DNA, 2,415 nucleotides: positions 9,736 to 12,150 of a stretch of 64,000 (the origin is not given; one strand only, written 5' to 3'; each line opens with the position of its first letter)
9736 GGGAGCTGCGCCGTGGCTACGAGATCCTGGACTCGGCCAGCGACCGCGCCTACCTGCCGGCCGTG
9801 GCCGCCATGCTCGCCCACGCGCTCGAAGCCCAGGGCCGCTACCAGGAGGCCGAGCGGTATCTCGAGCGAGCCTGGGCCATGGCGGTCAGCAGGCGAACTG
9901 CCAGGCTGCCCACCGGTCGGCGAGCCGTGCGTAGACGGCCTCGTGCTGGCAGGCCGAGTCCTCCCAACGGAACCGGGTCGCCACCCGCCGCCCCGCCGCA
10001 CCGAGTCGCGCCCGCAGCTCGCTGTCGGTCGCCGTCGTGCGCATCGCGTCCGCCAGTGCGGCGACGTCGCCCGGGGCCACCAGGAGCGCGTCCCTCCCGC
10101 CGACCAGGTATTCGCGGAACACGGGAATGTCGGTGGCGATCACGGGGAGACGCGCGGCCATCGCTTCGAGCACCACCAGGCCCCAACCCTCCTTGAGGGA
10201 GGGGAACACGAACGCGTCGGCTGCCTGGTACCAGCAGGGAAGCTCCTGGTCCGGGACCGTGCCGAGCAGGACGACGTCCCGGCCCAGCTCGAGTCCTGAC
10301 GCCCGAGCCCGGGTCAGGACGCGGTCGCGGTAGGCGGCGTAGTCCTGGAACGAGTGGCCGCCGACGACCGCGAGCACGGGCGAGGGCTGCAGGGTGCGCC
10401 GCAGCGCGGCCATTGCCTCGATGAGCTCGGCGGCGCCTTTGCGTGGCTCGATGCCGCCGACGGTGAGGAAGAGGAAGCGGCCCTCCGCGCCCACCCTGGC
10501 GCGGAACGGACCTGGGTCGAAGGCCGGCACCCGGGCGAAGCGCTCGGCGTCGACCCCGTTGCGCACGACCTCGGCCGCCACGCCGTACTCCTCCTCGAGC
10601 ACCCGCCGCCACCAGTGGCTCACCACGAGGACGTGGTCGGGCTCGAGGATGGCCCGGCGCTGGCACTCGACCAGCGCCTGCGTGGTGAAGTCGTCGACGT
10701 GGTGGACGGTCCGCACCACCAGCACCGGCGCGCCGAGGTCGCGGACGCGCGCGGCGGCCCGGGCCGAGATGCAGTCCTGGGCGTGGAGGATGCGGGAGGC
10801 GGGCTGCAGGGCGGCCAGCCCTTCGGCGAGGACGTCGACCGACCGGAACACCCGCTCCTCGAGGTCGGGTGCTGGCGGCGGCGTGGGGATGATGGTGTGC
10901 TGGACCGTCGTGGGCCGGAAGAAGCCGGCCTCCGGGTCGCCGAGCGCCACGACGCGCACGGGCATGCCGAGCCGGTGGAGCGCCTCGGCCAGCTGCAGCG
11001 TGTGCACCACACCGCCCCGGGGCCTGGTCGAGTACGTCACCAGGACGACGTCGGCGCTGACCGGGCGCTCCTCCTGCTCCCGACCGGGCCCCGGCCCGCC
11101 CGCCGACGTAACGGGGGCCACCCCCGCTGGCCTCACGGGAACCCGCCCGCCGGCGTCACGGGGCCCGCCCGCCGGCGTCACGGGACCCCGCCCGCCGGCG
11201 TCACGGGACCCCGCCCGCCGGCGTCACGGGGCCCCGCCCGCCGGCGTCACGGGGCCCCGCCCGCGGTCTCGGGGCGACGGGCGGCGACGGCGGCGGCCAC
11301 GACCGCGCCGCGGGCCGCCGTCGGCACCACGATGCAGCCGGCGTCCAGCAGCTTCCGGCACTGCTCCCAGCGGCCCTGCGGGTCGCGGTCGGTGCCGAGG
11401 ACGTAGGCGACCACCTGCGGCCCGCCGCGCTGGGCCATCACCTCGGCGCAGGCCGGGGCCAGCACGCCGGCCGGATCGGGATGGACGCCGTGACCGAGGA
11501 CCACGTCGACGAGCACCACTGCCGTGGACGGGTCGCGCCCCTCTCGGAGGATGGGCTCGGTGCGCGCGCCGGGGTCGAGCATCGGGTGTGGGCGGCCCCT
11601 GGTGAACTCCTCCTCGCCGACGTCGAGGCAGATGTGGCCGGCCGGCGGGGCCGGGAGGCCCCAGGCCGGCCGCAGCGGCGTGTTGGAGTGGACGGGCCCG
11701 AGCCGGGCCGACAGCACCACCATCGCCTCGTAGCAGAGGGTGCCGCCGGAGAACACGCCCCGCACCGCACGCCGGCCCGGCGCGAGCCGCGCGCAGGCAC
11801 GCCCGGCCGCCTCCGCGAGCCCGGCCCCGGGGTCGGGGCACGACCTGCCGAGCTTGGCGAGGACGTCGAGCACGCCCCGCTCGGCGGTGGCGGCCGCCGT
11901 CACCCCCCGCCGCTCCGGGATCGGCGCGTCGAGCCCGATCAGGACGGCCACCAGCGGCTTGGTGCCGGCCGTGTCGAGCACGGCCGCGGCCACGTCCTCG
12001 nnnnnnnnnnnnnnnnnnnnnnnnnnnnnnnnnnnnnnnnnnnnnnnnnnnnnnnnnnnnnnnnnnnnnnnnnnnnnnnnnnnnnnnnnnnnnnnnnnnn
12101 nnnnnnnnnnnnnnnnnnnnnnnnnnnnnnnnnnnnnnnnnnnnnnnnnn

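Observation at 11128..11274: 23-bp x6 tandem repeat overlapping the fdrA stop codon and the 5' end of the GT4 gene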

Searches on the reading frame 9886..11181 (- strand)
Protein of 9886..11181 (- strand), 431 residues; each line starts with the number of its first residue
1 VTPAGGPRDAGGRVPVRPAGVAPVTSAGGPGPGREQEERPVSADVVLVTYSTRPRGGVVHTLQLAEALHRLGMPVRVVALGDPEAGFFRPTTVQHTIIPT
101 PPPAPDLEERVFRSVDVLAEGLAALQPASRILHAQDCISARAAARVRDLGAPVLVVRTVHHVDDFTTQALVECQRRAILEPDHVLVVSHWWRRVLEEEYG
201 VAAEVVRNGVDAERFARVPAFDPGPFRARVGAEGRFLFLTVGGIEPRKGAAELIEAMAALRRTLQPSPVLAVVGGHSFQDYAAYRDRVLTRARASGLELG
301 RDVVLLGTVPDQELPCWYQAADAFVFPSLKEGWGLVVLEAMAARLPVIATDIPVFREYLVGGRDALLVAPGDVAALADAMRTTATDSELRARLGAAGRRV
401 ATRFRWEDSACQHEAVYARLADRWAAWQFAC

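Call 7: search_protein_families(library=pfam, proteins=[window:9886-11181:-])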
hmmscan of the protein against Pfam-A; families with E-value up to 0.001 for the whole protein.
window:9886-11181:- (431 aa): 6 families
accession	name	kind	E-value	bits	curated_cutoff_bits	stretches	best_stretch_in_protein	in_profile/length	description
PF00534.26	Glycos_transf_1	-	2.2e-36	125.4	26.4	1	233-399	13-171/172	Glycosyl transferases group 1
PF13692.12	Glyco_trans_1_4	-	2.9e-31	109.1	27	1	237-385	3-141/142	Glycosyl transferases group 1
PF13439.12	Glyco_transf_4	-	1.5e-18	67.8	28.5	1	55-214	2-170/170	Glycosyltransferase Family 4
PF13579.12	Glyco_trans_4_4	-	6.8e-10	39.9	29.7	1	56-207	2-156/158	Glycosyl transferase 4-like domain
PF20706.3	GT4-conflict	-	6e-09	35.8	26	1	217-351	173-312/385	Family 4 Glycosyltransferase in conflict systems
PF13524.12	Glyco_trans_1_2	-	1.7e-05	25.3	25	1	293-409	27-138/144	Glycosyl transferase-like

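Call 8: search_protein_families(library=ncbifam, proteins=[window:9886-11181:-])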
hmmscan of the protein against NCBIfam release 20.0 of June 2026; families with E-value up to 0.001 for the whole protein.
window:9886-11181:- (431 aa): 33 families (the best 25 are shown)
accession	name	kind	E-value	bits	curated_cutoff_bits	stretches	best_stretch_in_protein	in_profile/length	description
TIGR04047.1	MSMEG_0565_glyc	hypoth_equivalog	1.6e-113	379.6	259.85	1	45-418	2-372/373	MSMEG_0565 family glycosyltransferase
NF041876.1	EPS_EpsE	equivalog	6.3e-32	111.3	400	1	194-410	179-386/389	exopolysaccharide biosynthesis GT4 family glycosyltransferase EpsE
TIGR03088.1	stp2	hypoth_equivalog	3.5e-27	95.4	409.05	1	187-419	143-372/374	TIGR03088 family PEP-CTERM/XrtA system glycosyltransferase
TIGR03449.1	mycothiol_MshA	equivalog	1.1e-26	93.7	462.5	1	198-420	182-403/406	D-inositol-3-phosphate glycosyltransferase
TIGR02149.1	glgA_Coryne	subfamily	7.1e-21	74.8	302.4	1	175-419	139-389/391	glycogen synthase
TIGR03999.1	thiol_BshA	equivalog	4.7e-20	71.8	273.7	1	131-421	94-374/375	N-acetyl-alpha-D-glucosaminyl L-malate synthase BshA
NF047684.1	TeichurnBiosyTuaC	equivalog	4.2e-19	68.7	550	1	164-419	149-388/391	teichuronic acid biosynthesis protein TuaC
NF038229.1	Glyco4_Geo_Pelo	equivalog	4.9e-19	68.5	400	1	143-419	71-335/338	GPMC system family 4 glycosyltransferase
TIGR04063.1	stp3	hypoth_equivalog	5e-19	68.4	442.05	1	204-420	183-395/397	TIGR04063 family PEP-CTERM/XrtA system glycosyltransferase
NF053513.1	Gtran_IagA_BgsA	equivalog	2.5e-15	56.3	460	1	181-419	106-330/333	LTA glycolipid anchor biosynthesis glycosyltransferase, IagA/BgsA family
NF038295.1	EPS_HpsP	equivalog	2.3e-14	53.2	550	1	237-420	209-387/388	hormogonium polysaccharide biosynthesis glycosyltransferase HpsP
NF012028.0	PRK15484.1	subfamily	8e-14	51.5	618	1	184-416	143-374/380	lipopolysaccharide N-acetylglucosaminyltransferase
NF038255.1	exopoly_VpsD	equivalog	6.9e-13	48.2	300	1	180-357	156-319/381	VpsD family glycosyltransferase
NF053787.1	GlcN_PG_synth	equivalog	9.7e-13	47.7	480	1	308-420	249-359/361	N-acetylglucosaminyl phosphatidylglycerol synthase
TIGR04157.1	glyco_rSAM_CFB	subfamily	1.8e-12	46.9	400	1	173-353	162-333/406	TIGR04157 family glycosyltransferase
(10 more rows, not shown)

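Call 9: find_homologous_proteins(query=window:9886-11181:-, max_evalue=1e-30)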
Query window:9886-11181:- (431 aa): 5796 proteins with E <= 1e-30 among 8000 candidates; the best 120 are listed.
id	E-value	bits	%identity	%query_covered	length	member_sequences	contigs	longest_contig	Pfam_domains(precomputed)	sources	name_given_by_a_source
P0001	7.8e-243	824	100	87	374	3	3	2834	PF00534.27,PF13579.13,PF13524.13,PF13439.13,PF20706.4,PF13692.13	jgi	jgi:glycosyltransferase-like protein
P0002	6.3e-226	768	89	92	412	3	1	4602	PF00534.27,PF13524.13,PF13439.13,PF20706.4,PF13692.13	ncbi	-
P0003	5.2e-217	739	86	93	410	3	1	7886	PF00534.27,PF13579.13,PF13439.13,PF20706.4,PF13692.13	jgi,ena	-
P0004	3.0e-216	736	84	95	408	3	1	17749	PF00534.27,PF13579.13,PF13524.13,PF13439.13,PF20706.4,PF13692.13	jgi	jgi:glycosyltransferase-like protein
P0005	1.2e-215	734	84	94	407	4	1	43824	PF00534.27,PF13579.13,PF13439.13,PF20706.4,PF13692.13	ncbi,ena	-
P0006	5.5e-184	630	75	89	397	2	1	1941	PF00534.27,PF13579.13,PF13524.13,PF13439.13,PF20706.4,PF13692.13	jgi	-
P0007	4.1e-183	627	76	88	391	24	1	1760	PF00534.27,PF13439.13,PF20706.4,PF13692.13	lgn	-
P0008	2.8e-182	624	77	88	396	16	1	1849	PF00534.27,PF13524.13,PF13439.13,PF20706.4,PF13692.13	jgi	jgi:glycosyltransferase-like protein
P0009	9.9e-182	623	75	89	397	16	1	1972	PF00534.27,PF13439.13,PF20706.4,PF13692.13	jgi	-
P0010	4.1e-181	621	76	89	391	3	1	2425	PF00534.27,PF13524.13,PF13439.13,PF20706.4,PF13692.13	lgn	-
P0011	7.1e-181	620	75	89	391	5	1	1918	PF00534.27,PF13439.13,PF20706.4,PF13692.13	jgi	jgi:glycosyltransferase-like protein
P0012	2.2e-180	618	76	88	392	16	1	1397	PF00534.27,PF13524.13,PF13439.13,PF20706.4,PF13692.13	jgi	jgi:glycosyltransferase-like protein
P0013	1.7e-179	615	75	89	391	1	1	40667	PF00534.27,PF13524.13,PF13439.13,PF20706.4,PF13692.13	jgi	jgi:glycosyltransferase-like protein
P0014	4.9e-178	611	75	89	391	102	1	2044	PF00534.27,PF13439.13,PF20706.4,PF13692.13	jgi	jgi:glycosyltransferase-like protein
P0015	6.4e-171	587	75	88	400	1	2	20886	PF00534.27,PF13524.13,PF13439.13,PF20706.4,PF13692.13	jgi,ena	jgi:glycosyltransferase-like protein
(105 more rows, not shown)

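Call 12: find_encoding_contigs(protein=P0001, flank=6000, max_places=10)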
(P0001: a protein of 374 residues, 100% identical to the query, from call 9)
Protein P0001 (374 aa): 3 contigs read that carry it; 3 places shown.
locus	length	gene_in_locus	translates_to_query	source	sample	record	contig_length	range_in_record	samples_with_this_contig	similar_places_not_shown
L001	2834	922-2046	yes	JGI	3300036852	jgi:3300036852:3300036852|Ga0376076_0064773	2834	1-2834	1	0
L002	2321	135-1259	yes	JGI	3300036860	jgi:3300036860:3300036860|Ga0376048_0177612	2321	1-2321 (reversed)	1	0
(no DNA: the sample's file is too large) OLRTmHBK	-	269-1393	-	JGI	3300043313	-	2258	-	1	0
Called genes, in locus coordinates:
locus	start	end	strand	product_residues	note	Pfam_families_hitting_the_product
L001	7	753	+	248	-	PF00549:Ligase_CoA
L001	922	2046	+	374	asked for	PF13439:Glyco_transf_4, PF13579:Glyco_trans_4_4, PF20706:GT4-conflict, PF00534:Glycos_transf_1, PF13692:Glyco_trans_1_4, PF13524:Glyco_trans_1_2 (weak)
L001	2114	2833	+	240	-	?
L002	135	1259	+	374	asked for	PF13439:Glyco_transf_4, PF13579:Glyco_trans_4_4, PF20706:GT4-conflict, PF00534:Glycos_transf_1, PF13692:Glyco_trans_1_4, PF13524:Glyco_trans_1_2 (weak)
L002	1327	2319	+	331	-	?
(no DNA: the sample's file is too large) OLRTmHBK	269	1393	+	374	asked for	PF13439:Glyco_transf_4, PF13579:Glyco_trans_4_4, PF20706:GT4-conflict, PF00534:Glycos_transf_1, PF13692:Glyco_trans_1_4, PF13524:Glyco_trans_1_2 (weak)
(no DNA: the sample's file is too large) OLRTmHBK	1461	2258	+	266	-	?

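Call 13: find_encoding_contigs(protein=P0002, flank=6000, max_places=6)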
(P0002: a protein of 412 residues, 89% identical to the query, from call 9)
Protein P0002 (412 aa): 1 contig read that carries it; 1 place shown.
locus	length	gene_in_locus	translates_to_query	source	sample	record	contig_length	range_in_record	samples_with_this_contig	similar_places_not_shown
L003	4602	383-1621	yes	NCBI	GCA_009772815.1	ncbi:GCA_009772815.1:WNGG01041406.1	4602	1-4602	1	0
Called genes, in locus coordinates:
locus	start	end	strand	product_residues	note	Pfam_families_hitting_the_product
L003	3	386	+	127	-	?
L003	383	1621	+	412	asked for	PF13439:Glyco_transf_4, PF20706:GT4-conflict, PF00534:Glycos_transf_1, PF13692:Glyco_trans_1_4, PF13524:Glyco_trans_1_2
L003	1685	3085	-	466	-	PF01262:AlaDh_PNT_C (faint), PF03486:HI0933_like (faint), PF07992:Pyr_redox_2, PF12831:FAD_oxidored, PF13450:NAD_binding_8 (faint), PF13738:Pyr_redox_3 (faint), PF00070:Pyr_redox, PF02852:Pyr_redox_dim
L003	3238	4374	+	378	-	PF06772:LtrA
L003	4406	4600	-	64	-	?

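Call 14: find_encoding_contigs(protein=P0003, flank=6000, max_places=6)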
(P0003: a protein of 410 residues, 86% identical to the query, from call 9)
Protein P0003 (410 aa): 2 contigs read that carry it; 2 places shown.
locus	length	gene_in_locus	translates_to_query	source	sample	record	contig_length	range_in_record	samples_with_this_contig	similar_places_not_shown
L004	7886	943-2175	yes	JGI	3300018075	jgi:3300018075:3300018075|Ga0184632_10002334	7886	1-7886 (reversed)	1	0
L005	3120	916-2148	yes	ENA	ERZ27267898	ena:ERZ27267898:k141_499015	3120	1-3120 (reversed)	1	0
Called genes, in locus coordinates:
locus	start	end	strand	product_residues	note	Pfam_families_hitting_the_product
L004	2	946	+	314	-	?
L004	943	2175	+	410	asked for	PF13439:Glyco_transf_4, PF13579:Glyco_trans_4_4, PF20706:GT4-conflict, PF00534:Glycos_transf_1, PF13692:Glyco_trans_1_4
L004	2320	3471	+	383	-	PF00005:ABC_tran, PF08402:TOBE_2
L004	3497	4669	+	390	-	PF01547:SBP_bac_1, PF13416:SBP_bac_8, PF13343:SBP_bac_6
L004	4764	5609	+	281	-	PF00528:BPD_transp_1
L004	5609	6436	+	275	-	PF00528:BPD_transp_1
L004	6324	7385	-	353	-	PF14907:NTP_transf_5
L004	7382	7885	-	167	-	?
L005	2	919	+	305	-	?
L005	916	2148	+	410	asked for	PF13439:Glyco_transf_4, PF13579:Glyco_trans_4_4, PF20706:GT4-conflict, PF00534:Glycos_transf_1, PF13692:Glyco_trans_1_4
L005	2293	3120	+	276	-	?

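Call 26: find_related_loci(query=window:9886-11136:-, collection=genome_contigs, flank=3000)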
Query window:9886-11136:- (416 aa) in genome_contigs; peptide patterns used: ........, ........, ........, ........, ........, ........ (x = any residue, [..] = any of these).
600 stretches matched a pattern (row limit reached: there are more); 465 encode a relative of the query (tblastn E <= 1e-3); the best 80 are kept; 80 distinct loci.
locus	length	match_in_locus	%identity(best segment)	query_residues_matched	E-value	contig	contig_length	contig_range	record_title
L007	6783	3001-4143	71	29-410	2e-156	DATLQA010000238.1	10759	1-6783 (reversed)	MAG TPA_asm: Actinomycetota bacterium isolate SMAG_U13866 k141_1014197, whole genome shotgun sequence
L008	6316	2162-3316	63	26-408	3e-145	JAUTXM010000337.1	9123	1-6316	MAG: Acidimicrobiaceae bacterium isolate BP_112 scaffold_11225821, whole genome shotgun sequence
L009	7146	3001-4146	64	23-402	1e-144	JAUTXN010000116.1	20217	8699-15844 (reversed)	MAG: Acidimicrobiaceae bacterium isolate BP_113 scaffold_1469236, whole genome shotgun sequence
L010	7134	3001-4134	64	30-406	1e-144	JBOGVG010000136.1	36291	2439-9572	MAG: Actinomycetota bacterium isolate SC-S_metawrap_bin.145 k127_930296, whole genome shotgun sequence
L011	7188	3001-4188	60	15-406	2e-144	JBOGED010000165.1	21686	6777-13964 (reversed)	MAG: Egibacteraceae bacterium isolate M3-B2_metabat2.bin.58 k127_822713, whole genome shotgun sequence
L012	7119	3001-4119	63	29-402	2e-142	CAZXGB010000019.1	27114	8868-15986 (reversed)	MAG TPA_asm: uncultured Actinomycetes bacterium isolate SRP272529_co2_117 genome assembly, contig: NODE_2721_length_2711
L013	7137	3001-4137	64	26-402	3e-142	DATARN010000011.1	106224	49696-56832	MAG TPA_asm: Acidimicrobiales bacterium isolate SMAG_U5494 k141_2181885, whole genome shotgun sequence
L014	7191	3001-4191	60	17-411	1e-141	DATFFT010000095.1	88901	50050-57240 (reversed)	MAG TPA_asm: Actinomycetota bacterium isolate SMAG_U8643 k141_447320, whole genome shotgun sequence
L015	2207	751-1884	64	30-407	6e-151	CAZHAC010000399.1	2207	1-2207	MAG TPA_asm: uncultured Actinomycetes bacterium isolate SRP272529_co2_29 genome assembly, contig: NODE_109962_length_220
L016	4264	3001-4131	67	30-406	2e-141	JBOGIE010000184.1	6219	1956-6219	MAG: Acidimicrobiales bacterium isolate SD8030_maxbin2.bin.3_sub NODE_4281_length_6219_cov_10.259192, whole genome shotg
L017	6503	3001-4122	60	30-402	2e-140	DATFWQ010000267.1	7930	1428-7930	MAG TPA_asm: Candidatus Dormiibacterota bacterium isolate SMAG_U9495 k141_5857509, whole genome shotgun sequence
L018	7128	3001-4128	64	30-405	8e-140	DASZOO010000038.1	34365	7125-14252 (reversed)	MAG TPA_asm: Actinomycetota bacterium isolate SMAG_U5947 k141_1342062, whole genome shotgun sequence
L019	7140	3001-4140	63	30-409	6e-140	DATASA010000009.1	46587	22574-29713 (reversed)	MAG TPA_asm: Acidimicrobiales bacterium isolate SMAG_U5508 k141_2970609, whole genome shotgun sequence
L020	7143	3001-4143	64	30-408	5e-139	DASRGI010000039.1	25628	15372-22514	MAG TPA_asm: Acidimicrobiales bacterium isolate SMAG_U10054 k141_1502720, whole genome shotgun sequence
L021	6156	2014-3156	66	30-408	1e-138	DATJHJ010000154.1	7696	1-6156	MAG TPA_asm: Acidimicrobiales bacterium isolate SMAG_U15509 k141_8382462, whole genome shotgun sequence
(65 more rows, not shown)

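Call 44: find_encoding_contigs(protein=window:9886-11181:-, flank=3000, max_places=10)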
Protein window:9886-11181:- (431 aa): no gene with exactly this product is on record in the collection.

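Call 45: find_encoding_contigs(protein=window:9886-11136:-, flank=3000, max_places=10)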
Protein window:9886-11136:- (416 aa): no gene with exactly this product is on record in the collection.

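Call 46: find_encoding_contigs(protein=window:9886-11121:-, flank=3000, max_places=10)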
Protein window:9886-11121:- (411 aa): no gene with exactly this product is on record in the collection.

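Call 47: find_encoding_contigs(protein=P0004, flank=2500, max_places=4)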
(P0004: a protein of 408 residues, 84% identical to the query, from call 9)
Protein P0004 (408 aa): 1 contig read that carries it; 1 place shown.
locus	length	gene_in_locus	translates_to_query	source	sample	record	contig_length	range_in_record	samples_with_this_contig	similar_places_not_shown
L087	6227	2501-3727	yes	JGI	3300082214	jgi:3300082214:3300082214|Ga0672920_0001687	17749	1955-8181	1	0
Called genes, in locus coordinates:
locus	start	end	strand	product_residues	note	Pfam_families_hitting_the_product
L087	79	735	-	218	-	-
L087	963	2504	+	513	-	PF27530:HMA_AllF_N, PF02629:CoA_binding (faint), PF00549:Ligase_CoA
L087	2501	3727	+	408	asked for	PF20706:GT4-conflict, PF13439:Glyco_transf_4, PF13579:Glyco_trans_4_4, PF00534:Glycos_transf_1, PF13692:Glyco_trans_1_4, PF13524:Glyco_trans_1_2 (weak)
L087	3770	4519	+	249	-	PF12867:DinB_2 (weak), PF11716:MDMPI_N, PF07398:MDMPI_C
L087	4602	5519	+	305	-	PF01636:APH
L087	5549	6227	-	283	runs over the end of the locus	PF08659:KR (faint), PF00106:adh_short, PF13561:adh_short_C2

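Call 48: find_encoding_contigs(protein=P0005, flank=2500, max_places=4)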
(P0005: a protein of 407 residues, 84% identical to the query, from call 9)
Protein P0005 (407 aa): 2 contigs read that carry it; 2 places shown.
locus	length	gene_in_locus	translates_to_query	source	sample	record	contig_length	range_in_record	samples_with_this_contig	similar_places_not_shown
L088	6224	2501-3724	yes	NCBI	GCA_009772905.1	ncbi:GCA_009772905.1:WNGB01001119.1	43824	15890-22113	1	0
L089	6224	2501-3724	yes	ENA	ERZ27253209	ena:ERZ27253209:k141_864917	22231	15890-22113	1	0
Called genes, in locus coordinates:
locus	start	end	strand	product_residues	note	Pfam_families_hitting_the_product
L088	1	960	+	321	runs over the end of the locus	PF00696:AA_kinase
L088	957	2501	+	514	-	PF27530:HMA_AllF_N, PF02629:CoA_binding (faint), PF00549:Ligase_CoA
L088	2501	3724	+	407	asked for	PF20706:GT4-conflict (weak), PF13439:Glyco_transf_4, PF13579:Glyco_trans_4_4, PF00534:Glycos_transf_1, PF13692:Glyco_trans_1_4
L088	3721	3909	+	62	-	-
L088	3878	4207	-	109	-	PF04993:TfoX_N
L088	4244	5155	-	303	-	PF00296:Bac_luciferase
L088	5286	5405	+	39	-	-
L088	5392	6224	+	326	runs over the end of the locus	PF08450:SGL, PF01436:NHL (faint)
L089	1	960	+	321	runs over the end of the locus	PF00696:AA_kinase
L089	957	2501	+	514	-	PF27530:HMA_AllF_N, PF02629:CoA_binding (faint), PF00549:Ligase_CoA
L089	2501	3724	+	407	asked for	PF20706:GT4-conflict (weak), PF13439:Glyco_transf_4, PF13579:Glyco_trans_4_4, PF00534:Glycos_transf_1, PF13692:Glyco_trans_1_4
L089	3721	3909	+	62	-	-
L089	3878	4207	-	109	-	PF04993:TfoX_N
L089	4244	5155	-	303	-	PF00296:Bac_luciferase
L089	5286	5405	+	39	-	-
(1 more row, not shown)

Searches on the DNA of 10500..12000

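Call 32: search_rna_families(source=window, start=10500, end=12000, threshold=evalue, max_evalue=1)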
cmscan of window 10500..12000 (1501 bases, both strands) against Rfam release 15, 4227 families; matches with E-value up to 1: 0.
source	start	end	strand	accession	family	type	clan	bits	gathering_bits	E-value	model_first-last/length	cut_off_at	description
